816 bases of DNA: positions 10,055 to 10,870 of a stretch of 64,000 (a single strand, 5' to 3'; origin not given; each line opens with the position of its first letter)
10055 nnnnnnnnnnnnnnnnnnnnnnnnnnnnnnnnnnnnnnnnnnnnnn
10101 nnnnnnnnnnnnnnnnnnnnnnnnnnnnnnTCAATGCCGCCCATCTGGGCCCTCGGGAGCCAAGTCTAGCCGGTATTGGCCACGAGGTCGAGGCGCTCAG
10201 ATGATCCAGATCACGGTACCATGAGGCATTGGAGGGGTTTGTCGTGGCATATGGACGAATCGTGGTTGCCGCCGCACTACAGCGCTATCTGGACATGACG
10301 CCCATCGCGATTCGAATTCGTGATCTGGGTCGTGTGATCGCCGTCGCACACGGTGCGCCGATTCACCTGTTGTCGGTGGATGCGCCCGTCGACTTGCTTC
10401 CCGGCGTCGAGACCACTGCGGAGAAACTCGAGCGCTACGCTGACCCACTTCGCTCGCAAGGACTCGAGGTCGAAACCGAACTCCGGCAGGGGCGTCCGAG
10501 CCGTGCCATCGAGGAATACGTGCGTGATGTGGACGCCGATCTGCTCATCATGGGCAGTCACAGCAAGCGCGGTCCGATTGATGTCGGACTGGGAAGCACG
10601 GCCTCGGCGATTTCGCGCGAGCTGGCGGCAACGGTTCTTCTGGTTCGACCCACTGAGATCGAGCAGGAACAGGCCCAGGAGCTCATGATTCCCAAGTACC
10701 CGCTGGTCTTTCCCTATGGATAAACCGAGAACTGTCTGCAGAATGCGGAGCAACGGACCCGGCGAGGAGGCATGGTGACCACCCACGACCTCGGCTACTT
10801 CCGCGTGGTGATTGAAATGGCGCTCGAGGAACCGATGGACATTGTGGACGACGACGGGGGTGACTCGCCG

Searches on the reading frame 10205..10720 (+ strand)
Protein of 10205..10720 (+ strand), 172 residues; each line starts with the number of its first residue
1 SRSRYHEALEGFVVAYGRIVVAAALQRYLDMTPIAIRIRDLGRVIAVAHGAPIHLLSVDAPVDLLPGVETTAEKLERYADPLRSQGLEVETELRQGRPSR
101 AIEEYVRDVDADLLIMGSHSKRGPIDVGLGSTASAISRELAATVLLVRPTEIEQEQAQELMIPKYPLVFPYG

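Call 25: search_protein_families(library=pfam, proteins=[window:10205-10720:+], max_evalue=0.05)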
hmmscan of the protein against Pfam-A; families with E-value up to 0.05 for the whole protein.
window:10205-10720:+ (172 aa): 1 family
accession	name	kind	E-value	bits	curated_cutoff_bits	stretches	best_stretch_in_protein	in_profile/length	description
PF00582.32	Usp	-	4.3e-15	56.9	24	1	46-148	26-141/141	Universal stress protein family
